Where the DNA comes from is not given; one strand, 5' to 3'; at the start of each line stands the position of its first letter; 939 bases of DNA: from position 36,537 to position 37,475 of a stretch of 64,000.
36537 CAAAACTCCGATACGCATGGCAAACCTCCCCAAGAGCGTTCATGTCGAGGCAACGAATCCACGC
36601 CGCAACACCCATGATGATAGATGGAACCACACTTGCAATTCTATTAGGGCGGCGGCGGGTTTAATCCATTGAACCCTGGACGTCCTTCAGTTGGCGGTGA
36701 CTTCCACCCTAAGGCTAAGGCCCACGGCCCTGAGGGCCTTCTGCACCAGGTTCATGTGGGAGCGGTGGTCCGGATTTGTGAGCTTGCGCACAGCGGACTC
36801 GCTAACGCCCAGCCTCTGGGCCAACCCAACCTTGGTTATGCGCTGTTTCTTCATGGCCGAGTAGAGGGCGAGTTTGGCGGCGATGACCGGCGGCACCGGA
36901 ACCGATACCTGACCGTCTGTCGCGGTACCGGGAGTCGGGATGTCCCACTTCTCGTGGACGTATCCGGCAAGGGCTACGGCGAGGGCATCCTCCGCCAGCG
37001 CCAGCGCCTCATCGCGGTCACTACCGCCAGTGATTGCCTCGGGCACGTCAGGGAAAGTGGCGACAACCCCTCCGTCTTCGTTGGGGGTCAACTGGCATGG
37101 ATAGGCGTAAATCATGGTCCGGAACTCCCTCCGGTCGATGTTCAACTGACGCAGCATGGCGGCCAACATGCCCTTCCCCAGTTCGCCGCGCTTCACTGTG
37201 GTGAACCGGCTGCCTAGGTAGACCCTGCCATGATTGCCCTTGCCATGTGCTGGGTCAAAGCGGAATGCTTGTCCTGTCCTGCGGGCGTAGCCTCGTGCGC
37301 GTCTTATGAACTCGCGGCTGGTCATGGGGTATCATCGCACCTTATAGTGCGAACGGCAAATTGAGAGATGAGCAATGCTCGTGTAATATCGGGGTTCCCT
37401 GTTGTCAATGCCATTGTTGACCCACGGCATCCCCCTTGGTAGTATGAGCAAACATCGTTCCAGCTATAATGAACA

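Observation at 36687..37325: HicA toxin and HicB antitoxin encoded as one uninterrupted ORF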

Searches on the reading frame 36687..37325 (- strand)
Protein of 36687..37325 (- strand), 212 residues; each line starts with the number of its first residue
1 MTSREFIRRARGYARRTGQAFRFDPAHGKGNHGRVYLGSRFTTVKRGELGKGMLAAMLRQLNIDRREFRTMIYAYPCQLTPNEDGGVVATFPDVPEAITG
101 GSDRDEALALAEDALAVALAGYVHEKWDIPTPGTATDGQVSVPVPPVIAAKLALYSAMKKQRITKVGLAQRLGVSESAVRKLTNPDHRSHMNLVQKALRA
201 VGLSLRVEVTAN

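Call 3: search_protein_families(library=pfam, proteins=[window:36690-37325:-], max_evalue=1)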
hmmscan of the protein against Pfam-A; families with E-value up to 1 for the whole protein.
window:36690-37325:- (212 aa): 8 families
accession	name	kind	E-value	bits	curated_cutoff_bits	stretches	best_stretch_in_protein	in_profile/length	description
PF15919.11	HicB_lk_antitox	-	9.7e-05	22.9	27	1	75-134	1-60/123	HicB_like antitoxin of bacterial toxin-antitoxin system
PF07927.17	HicA_toxin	-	0.0073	16.8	27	1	23-63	13-58/58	HicA toxin of bacterial toxin-antitoxin,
PF01381.28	HTH_3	-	0.0088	16.5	23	1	155-205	2-52/55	Helix-turn-helix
PF13412.12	HTH_24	-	0.041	13.9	21.9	1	158-181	13-36/48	Winged helix-turn-helix DNA-binding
PF06892.16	Phage_CP76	-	0.1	12.9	26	1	152-196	5-49/146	Phage regulatory protein CII (CP76)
PF08279.18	HTH_11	-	0.11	12.9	25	1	163-181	16-34/55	HTH domain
PF10668.15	Phage_terminase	-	0.26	11.4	22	1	167-191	27-51/67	Phage terminase small subunit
PF13560.12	HTH_31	-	0.29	11.9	27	1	162-204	14-57/64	Helix-turn-helix domain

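Call 4: search_protein_families(library=ncbifam, proteins=[window:36690-37325:-], max_evalue=1)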
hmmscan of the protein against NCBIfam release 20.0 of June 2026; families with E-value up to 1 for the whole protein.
window:36690-37325:- (212 aa): 4 families
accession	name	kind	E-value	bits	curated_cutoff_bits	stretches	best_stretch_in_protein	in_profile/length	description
TIGR03070.1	couple_hipB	subfamily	0.0016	18.3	71.65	1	159-205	12-58/58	type II toxin-antitoxin system Y4mF family antitoxin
NF007015.0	PRK09480.1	equivalog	0.046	13.3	120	1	154-179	22-47/197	nucleoid occlusion factor SlmA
NF008853.0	PRK11891.1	equivalog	0.09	11.4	560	1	152-191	7-46/430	aspartate carbamoyltransferase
NF007271.0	PRK09726.1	equivalog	0.12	12.4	79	1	158-207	21-70/88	type II toxin-antitoxin system antitoxin HipB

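Call 5: find_homologous_proteins(query=window:36690-37325:-, max_evalue=0.001)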
Query window:36690-37325:- (212 aa): 1957 proteins with E <= 0.001 among 4523 candidates; the best 120 are listed.
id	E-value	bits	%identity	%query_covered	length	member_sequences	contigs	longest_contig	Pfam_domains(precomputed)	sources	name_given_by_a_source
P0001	6.1e-78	279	94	67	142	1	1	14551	PF15970.12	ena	-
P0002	4.1e-76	273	62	98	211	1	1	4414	PF15970.12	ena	-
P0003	1.6e-74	268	91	67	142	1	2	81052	PF15970.12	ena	-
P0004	1.8e-74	268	91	67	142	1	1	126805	PF15970.12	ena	-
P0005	7.6e-74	266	82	75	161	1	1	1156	PF15970.12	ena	-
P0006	1.2e-73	265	90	67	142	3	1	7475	PF15970.12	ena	-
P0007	2.0e-73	264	90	67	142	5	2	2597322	PF15970.12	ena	-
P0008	5.1e-73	263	89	67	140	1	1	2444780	PF15970.12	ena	-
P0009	1.4e-72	262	90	67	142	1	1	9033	PF15970.12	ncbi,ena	-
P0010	2.7e-72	261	89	67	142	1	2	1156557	PF15919.12,PF15970.12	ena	-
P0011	3.4e-72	260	89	67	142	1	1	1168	PF15970.12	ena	-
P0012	3.6e-72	260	77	75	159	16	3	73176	PF15919.12,PF15970.12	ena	-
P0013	3.7e-72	260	90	67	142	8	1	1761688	PF15970.12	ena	-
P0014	1.4e-71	258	87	67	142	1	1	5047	PF15970.12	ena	-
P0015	5.3e-70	253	86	67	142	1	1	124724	PF15970.12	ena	-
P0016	1.2e-69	252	86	67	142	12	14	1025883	PF15919.12,PF15970.12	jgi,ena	jgi:antitoxin HicB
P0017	4.4e-69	250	83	67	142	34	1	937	PF15919.12,PF15970.12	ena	-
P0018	5.8e-69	250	84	67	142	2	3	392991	PF15970.12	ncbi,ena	-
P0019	6.1e-69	250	84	67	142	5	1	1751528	PF15970.12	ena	-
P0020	6.4e-69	250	84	67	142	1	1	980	PF15919.12,PF15970.12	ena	-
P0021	7.2e-69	250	87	67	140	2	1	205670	PF15970.12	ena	-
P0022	1.0e-68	249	82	67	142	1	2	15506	PF15970.12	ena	-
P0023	1.1e-68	249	84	67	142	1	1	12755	PF15970.12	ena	-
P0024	1.4e-68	249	82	67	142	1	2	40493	PF15970.12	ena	-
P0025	1.4e-68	249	84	67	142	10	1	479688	PF15970.12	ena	-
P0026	1.4e-68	249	84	67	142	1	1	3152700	PF15970.12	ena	-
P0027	1.7e-68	248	84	67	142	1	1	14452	PF15970.12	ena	-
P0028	2.1e-68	248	84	67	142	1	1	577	PF15919.12,PF15970.12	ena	-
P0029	2.6e-68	248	85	67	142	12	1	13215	PF15970.12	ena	-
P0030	2.8e-68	248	84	67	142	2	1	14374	PF15919.12,PF15970.12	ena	-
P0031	2.9e-68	248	83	67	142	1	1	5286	PF15970.12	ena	-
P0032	3.0e-68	248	83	66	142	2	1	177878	PF15919.12,PF15970.12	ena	-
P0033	3.6e-68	247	84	67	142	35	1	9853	PF15970.12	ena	-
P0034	3.8e-68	247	82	67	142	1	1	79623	PF15970.12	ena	-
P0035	4.6e-68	247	82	67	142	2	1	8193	PF15970.12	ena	-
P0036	4.9e-68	247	91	62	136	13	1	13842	PF15970.12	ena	-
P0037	5.0e-68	247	82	67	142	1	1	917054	PF15970.12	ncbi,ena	-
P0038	5.0e-68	247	84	66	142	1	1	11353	PF15919.12,PF15970.12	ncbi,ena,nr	ncbi:MAG: type II toxin-antitoxin system HicB family antitoxin [Chloroflexota bacterium]|nr:type II 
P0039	5.2e-68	247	82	67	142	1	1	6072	PF15970.12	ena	-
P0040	5.3e-68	247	82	66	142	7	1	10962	PF15970.12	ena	-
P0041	5.7e-68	247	85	67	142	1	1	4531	PF15970.12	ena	-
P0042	6.0e-68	247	82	67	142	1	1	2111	PF15919.12,PF15970.12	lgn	-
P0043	7.3e-68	246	82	67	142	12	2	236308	PF15970.12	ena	-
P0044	8.5e-68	246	82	67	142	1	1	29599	PF15970.12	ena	-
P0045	8.9e-68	246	83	67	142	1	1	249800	PF15970.12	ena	-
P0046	9.7e-68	246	82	67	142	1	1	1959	PF15970.12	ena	-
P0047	9.7e-68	246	84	67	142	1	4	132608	PF15970.12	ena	-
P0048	1.1e-67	246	83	67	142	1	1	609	PF15919.12,PF15970.12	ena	-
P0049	1.1e-67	246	82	66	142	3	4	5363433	PF15970.12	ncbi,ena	-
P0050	1.1e-67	246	82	67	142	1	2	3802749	PF15970.12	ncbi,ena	-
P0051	1.1e-67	246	82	67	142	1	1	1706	PF15970.12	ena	-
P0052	1.1e-67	246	85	67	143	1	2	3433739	PF15970.12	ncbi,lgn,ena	-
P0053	1.2e-67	246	84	67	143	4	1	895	PF15970.12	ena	-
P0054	1.3e-67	245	83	66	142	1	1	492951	PF15919.12,PF15970.12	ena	-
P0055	1.5e-67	245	82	67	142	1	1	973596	PF15919.12,PF15970.12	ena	-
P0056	1.5e-67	245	83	67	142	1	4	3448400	PF15970.12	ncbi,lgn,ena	-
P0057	1.6e-67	245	83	67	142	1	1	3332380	PF15970.12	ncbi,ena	-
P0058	1.8e-67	245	83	66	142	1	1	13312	PF15919.12,PF15970.12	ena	-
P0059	2.1e-67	245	84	67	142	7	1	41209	PF15970.12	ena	-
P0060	2.1e-67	245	82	67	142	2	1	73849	PF15970.12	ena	-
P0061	2.2e-67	245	81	66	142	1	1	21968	PF15919.12,PF15970.12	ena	-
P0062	2.3e-67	245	81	67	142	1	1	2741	PF15970.12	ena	-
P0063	2.3e-67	245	82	66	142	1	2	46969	PF15919.12,PF15970.12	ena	-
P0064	2.7e-67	244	84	67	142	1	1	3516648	PF15970.12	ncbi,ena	-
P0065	3.0e-67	244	84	67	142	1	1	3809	PF15970.12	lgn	-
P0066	3.2e-67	244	82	67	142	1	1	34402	PF15970.12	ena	-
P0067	3.4e-67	244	84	66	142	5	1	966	PF15970.12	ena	-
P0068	3.6e-67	244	82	66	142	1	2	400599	PF15919.12,PF15970.12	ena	-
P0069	3.7e-67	244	82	67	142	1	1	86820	PF15970.12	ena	-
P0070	3.8e-67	244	81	66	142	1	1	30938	PF15919.12,PF15970.12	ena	-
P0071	3.8e-67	244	81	67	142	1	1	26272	PF15919.12,PF15970.12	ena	-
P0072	3.8e-67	244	82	67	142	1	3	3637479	PF15919.12,PF15970.12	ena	-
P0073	4.2e-67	244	82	67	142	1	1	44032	PF15919.12,PF15970.12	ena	-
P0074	4.7e-67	244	82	66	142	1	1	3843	PF15919.12,PF15970.12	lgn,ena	-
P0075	4.8e-67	244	82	67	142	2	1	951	PF15970.12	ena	-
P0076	4.8e-67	244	81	67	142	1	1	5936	PF15970.12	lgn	-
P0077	4.8e-67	244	82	66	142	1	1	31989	PF15919.12,PF15970.12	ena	-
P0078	5.2e-67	244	82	67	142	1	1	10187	PF15970.12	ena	-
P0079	6.0e-67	243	82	67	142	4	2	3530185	PF15919.12,PF15970.12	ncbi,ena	-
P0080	6.3e-67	243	81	66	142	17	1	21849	PF15919.12,PF15970.12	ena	-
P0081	6.6e-67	243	82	66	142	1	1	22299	PF15919.12,PF15970.12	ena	-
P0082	6.7e-67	243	82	66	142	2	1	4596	PF15919.12,PF15970.12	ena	-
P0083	7.3e-67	243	82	67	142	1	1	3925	PF15919.12,PF15970.12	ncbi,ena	-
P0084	8.2e-67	243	81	66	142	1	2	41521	PF15970.12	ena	-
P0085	9.6e-67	243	81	66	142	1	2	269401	PF15919.12,PF15970.12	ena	-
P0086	9.6e-67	243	82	67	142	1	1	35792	PF15919.12,PF15970.12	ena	-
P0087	9.8e-67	243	82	67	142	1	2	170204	PF15919.12,PF15970.12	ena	-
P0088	1.1e-66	242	82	67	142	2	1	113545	PF15970.12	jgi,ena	jgi:antitoxin HicB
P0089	1.2e-66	242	82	66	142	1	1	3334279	PF15919.12,PF15970.12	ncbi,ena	-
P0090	1.3e-66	242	83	66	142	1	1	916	PF15919.12,PF15970.12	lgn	-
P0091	1.3e-66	242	81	67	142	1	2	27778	PF15919.12,PF15970.12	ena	-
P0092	1.4e-66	242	81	66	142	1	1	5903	PF15919.12,PF15970.12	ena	-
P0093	1.4e-66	242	82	67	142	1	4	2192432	PF15919.12,PF15970.12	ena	-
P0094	1.5e-66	242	82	67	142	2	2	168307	PF15970.12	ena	-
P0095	1.6e-66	242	82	67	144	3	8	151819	PF15970.12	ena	-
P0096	1.6e-66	242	81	66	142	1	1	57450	PF15919.12,PF15970.12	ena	-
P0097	1.7e-66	242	82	66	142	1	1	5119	PF15919.12,PF15970.12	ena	-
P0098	1.7e-66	242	81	66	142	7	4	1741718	PF15970.12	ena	-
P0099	1.8e-66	242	81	66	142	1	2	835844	PF15919.12,PF15970.12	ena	-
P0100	1.8e-66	242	82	67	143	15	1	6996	PF15970.12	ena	-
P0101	1.8e-66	242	81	66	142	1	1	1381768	PF15919.12,PF15970.12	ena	-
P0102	2.3e-66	241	82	67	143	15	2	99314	PF15970.12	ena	-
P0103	2.4e-66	241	81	66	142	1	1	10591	PF15970.12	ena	-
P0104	2.5e-66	241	82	67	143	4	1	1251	PF15919.12,PF15970.12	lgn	-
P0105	2.6e-66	241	80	67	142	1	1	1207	PF15919.12,PF15970.12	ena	-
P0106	2.7e-66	241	81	66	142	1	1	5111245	PF15919.12,PF15970.12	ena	-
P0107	3.0e-66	241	82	67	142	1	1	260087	PF15970.12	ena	-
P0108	3.0e-66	241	81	67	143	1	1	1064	PF15919.12,PF15970.12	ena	-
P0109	3.0e-66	241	81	66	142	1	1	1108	PF15919.12,PF15970.12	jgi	jgi:antitoxin HicB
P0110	3.3e-66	241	82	67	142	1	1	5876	PF15970.12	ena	-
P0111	3.3e-66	241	81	66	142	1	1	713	PF15919.12,PF15970.12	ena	-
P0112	3.5e-66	241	81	66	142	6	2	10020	PF15919.12,PF15970.12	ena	-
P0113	3.6e-66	241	82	67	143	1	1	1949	PF15919.12,PF15970.12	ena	-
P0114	4.5e-66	240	82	67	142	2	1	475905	PF15970.12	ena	-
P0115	4.8e-66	240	81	66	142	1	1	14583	PF15919.12,PF15970.12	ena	-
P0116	5.5e-66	240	81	66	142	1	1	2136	PF15970.12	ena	-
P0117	5.5e-66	240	82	67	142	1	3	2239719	PF15970.12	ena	-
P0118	5.8e-66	240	81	66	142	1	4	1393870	PF15970.12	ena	-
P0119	6.4e-66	240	79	67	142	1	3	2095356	PF15970.12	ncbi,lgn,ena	-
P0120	6.5e-66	240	81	66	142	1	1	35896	PF15919.12,PF15970.12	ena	-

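Call 6: search_solved_structures(query=window:36690-37325:-, max_evalue=10, show_alignments=3)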
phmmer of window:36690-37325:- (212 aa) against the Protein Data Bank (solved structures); distinct sequences matched with E-value up to 10: 6.
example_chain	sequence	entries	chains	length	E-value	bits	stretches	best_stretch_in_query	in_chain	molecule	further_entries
6u0i_A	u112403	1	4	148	2.4e-19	73.2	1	71-206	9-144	Antitoxin HicB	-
6hpb_B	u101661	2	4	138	1e-18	71.1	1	74-206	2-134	Antitoxin HicB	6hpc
5yrz_A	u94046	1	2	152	0.19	14.7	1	71-135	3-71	HicB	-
2z5w_A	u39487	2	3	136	0.92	12.5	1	109-179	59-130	BclA protein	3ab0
2r6q_A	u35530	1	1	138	0.96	12.5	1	109-179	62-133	BclA protein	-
3twi_A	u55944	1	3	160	1.3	12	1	109-179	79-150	BclA protein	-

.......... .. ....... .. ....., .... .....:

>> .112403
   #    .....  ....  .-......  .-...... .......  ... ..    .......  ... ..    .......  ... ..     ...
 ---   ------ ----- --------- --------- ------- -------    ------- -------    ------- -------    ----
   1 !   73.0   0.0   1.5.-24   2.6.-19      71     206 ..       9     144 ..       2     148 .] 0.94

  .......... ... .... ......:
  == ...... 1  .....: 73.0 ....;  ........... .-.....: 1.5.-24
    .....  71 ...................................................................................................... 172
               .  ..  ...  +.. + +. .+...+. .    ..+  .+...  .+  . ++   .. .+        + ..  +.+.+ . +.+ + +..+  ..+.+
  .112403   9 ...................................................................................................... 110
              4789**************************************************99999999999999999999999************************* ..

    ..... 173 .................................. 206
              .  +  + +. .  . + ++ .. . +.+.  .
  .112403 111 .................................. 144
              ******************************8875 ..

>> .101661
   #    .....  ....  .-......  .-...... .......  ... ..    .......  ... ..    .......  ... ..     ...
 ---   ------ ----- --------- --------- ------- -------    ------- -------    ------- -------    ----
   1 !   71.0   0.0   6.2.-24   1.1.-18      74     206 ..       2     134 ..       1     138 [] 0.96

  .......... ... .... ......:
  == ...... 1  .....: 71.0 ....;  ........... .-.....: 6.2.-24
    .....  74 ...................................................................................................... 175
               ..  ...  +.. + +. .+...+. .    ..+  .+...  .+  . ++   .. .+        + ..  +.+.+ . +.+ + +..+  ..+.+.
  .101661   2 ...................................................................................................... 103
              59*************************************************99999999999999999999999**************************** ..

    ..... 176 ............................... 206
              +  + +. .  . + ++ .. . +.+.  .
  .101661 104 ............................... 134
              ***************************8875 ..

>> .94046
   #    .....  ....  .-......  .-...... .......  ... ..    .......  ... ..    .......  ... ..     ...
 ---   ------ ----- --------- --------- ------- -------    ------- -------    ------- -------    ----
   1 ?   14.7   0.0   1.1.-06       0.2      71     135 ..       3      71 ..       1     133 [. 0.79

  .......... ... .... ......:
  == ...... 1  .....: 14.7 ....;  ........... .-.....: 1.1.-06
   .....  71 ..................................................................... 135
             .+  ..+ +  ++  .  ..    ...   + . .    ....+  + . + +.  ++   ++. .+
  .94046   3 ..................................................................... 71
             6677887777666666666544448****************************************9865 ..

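Call 8: find_encoding_contigs(protein=P0001, flank=3000, max_places=4)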
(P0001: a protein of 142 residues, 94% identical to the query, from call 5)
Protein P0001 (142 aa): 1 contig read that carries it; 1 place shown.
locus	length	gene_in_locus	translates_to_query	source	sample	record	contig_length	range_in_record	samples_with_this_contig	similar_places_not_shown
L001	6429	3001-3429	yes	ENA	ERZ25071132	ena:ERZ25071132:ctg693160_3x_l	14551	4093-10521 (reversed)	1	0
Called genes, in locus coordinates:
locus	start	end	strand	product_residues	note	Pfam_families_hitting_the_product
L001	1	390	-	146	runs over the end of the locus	PF02775:TPP_enzyme_C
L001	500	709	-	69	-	-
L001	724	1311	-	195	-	PF02775:TPP_enzyme_C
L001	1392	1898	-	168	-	PF02776:TPP_enzyme_N (weak)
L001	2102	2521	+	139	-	PF12869:tRNA_anti-like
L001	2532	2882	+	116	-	-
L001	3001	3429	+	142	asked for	PF15970:HicB-like_2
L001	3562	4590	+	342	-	PF00365:PFK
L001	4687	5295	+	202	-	-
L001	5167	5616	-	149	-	PF03130:HEAT_PBS (faint), PF02985:HEAT (faint), PF13646:HEAT_2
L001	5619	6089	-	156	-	PF02985:HEAT (faint), PF13646:HEAT_2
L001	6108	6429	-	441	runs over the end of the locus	PF01523:PmbA_TldD_1st, PF19289:PmbA_TldD_3rd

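Call 9: find_encoding_contigs(protein=P0002, flank=3000, max_places=4)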
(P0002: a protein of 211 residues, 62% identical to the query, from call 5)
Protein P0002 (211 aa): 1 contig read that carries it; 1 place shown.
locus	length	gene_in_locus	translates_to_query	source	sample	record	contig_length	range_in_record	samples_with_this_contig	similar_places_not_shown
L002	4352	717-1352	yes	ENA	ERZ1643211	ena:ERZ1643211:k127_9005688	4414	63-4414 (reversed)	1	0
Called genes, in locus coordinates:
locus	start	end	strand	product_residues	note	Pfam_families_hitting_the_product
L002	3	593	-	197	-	?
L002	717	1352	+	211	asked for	PF15970:HicB-like_2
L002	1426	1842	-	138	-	PF11164:DUF2948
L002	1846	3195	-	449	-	PF00275:EPSP_synthase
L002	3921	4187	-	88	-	-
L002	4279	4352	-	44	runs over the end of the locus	?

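Call 13: find_encoding_contigs(protein=P0012, flank=3000, max_places=4)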
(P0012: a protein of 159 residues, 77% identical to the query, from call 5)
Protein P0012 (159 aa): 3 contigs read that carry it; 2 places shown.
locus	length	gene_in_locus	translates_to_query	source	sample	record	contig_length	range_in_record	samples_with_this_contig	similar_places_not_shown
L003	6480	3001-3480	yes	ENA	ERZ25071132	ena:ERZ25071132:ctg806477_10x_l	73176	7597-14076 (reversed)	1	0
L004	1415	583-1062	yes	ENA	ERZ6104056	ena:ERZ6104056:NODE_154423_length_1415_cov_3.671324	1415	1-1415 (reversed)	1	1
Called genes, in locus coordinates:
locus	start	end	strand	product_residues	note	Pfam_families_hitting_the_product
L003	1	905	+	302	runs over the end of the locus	-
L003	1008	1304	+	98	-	-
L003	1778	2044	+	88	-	PF07927:HicA_toxin (weak)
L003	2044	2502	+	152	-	PF15970:HicB-like_2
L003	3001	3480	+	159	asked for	PF15919:HicB_lk_antitox (weak), PF15970:HicB-like_2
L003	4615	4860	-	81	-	-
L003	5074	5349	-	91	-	-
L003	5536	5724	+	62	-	-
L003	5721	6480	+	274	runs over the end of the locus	-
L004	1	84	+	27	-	?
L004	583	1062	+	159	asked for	PF15919:HicB_lk_antitox (weak), PF15970:HicB-like_2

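Call 14: find_encoding_contigs(protein=P0003, flank=3000, max_places=4)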
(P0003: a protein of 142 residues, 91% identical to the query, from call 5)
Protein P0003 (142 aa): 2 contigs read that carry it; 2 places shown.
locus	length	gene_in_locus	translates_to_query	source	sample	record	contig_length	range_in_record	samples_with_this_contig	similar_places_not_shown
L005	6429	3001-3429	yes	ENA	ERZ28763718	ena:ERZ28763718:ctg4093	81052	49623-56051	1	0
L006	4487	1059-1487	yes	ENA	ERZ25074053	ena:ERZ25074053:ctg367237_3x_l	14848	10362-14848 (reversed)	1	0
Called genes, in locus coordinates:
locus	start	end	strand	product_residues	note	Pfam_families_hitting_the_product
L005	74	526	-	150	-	PF13453:Zn_ribbon_TFIIB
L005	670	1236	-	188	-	PF02775:TPP_enzyme_C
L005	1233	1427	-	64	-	-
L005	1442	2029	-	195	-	PF02775:TPP_enzyme_C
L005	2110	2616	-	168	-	PF02776:TPP_enzyme_N (weak)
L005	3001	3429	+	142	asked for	PF15970:HicB-like_2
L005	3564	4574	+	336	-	PF00365:PFK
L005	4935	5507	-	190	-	-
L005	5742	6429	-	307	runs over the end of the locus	PF13513:HEAT_EZ (faint), PF02985:HEAT (faint), PF13646:HEAT_2, PF00514:Arm (faint), PF03130:HEAT_PBS (faint), PF13646:HEAT_2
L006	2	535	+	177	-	?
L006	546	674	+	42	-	-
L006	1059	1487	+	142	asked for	PF15970:HicB-like_2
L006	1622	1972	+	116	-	PF00365:PFK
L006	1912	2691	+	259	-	PF00365:PFK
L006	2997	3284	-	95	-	-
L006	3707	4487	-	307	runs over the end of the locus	PF13513:HEAT_EZ (faint), PF02985:HEAT (faint), PF13646:HEAT_2, PF00514:Arm (faint), PF03130:HEAT_PBS (faint), PF13646:HEAT_2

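Call 24: find_encoding_contigs(protein=window:36687-37325:-, flank=3000, max_places=6)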
Protein window:36687-37325:- (212 aa): no gene with exactly this product is on record in the collection.
